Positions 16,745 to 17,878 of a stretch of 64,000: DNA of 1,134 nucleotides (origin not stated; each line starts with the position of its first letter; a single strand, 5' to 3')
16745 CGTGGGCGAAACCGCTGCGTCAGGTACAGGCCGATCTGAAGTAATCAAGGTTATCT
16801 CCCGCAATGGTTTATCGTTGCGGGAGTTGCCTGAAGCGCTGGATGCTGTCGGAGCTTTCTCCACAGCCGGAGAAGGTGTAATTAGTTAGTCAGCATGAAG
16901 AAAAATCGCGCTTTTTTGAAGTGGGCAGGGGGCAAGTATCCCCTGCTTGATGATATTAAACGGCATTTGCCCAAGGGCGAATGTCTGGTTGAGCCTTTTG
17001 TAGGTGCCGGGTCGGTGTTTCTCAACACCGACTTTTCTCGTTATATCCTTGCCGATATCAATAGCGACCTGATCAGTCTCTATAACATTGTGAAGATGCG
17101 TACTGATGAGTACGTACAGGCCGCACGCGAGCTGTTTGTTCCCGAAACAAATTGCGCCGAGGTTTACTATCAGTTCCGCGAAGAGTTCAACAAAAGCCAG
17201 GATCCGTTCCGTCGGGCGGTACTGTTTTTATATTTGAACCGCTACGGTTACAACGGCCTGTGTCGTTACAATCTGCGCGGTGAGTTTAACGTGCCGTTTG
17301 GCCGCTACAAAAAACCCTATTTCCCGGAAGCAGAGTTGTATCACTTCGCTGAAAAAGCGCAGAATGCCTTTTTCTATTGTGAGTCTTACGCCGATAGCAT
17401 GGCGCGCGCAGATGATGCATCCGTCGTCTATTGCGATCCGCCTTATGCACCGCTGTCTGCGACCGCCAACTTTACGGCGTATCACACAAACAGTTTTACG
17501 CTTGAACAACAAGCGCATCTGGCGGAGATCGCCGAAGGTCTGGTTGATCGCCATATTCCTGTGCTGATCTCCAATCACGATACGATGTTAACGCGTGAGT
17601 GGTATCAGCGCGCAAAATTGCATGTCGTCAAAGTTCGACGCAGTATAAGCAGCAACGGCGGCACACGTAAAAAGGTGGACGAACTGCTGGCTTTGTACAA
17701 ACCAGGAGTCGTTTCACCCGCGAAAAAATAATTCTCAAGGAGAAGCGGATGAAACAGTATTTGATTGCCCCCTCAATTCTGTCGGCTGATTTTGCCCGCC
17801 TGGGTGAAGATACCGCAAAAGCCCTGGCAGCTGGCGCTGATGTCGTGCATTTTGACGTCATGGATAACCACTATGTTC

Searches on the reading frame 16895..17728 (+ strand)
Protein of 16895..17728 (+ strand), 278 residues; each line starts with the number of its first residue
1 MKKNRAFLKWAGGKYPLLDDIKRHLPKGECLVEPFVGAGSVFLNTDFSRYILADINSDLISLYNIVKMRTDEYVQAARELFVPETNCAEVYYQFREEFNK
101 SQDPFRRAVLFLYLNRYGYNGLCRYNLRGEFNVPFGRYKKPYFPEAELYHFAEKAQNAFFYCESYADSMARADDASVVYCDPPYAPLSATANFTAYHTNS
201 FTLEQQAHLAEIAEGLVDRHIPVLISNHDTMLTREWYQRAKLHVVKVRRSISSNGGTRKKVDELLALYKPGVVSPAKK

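Call 12: find_related_loci(query=window:16895-17728:+, collection=genome_contigs, flank=2500)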
Query window:16895-17728:+ (278 aa) in genome_contigs; peptide patterns used: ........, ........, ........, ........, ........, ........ (x = any residue, [..] = any of these).
435 stretches matched a pattern; 420 encode a relative of the query (tblastn E <= 1e-3); the best 80 are kept; 80 distinct loci.
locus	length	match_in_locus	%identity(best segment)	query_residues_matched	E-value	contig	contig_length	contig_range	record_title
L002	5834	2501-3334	100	1-278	0e+0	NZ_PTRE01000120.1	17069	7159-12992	Escherichia sp. MOD1-EC7003 MOD1-EC7003_120_length_17069_cov_123, whole genome shotgun sequence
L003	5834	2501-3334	99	1-278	0e+0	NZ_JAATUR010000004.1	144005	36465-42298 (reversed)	Escherichia coli strain SCPM-O-B-8794 4length=144005, whole genome shotgun sequence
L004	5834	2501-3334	99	1-278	0e+0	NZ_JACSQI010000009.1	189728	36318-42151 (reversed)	Escherichia whittamii strain Sa2BVA5 NODE_9_length_189728_cov_8.963839, whole genome shotgun sequence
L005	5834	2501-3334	98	1-278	0e+0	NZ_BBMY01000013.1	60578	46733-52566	Escherichia albertii NBRC 107761 = DSM 17582 strain NBRC 107761, whole genome shotgun sequence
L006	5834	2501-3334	93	1-278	2e-178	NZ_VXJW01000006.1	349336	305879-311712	Salmonella enterica subsp. arizonae strain CCUG 6322T contig_0000006, whole genome shotgun sequence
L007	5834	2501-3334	90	1-278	5e-177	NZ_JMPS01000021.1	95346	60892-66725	Yokenella regensburgei ATCC 49455 GYRE.assembly.022, whole genome shotgun sequence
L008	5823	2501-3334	88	1-278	7e-173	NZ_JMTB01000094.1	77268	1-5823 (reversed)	Trabulsiella guamensis ATCC 49490 GTGU.assembly.094, whole genome shotgun sequence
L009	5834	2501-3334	87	1-278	2e-170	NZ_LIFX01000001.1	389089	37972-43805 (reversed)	Trabulsiella odontotermitis strain TbOT1.10 contig1, whole genome shotgun sequence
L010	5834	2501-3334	88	1-278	7e-170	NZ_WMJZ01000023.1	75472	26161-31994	Intestinirhabdus alba strain BIT-B35 Scaffold23, whole genome shotgun sequence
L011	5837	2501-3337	87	1-278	1e-168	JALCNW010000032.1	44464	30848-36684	MAG: Enterobacter sp. isolate UW_MP_ENTER5_1 Ga0455787_00361, whole genome shotgun sequence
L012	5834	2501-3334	86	1-278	4e-167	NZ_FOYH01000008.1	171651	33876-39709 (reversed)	Enterobacter sp. kpr-6, whole genome shotgun sequence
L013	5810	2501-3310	87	1-270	3e-167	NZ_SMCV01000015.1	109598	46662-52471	Raoultella sp. BIGb0138 Ga0304797_115, whole genome shotgun sequence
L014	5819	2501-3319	88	1-273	3e-166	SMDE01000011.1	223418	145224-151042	Phytobacter diazotrophicus strain DSM 17806 Ga0244675_111, whole genome shotgun sequence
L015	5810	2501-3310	87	1-270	3e-166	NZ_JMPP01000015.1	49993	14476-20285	Raoultella planticola ATCC 33531 GRPL.assembly.15, whole genome shotgun sequence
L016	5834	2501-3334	87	1-278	3e-166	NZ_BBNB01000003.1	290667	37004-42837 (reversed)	Citrobacter sedlakii NBRC 105722, whole genome shotgun sequence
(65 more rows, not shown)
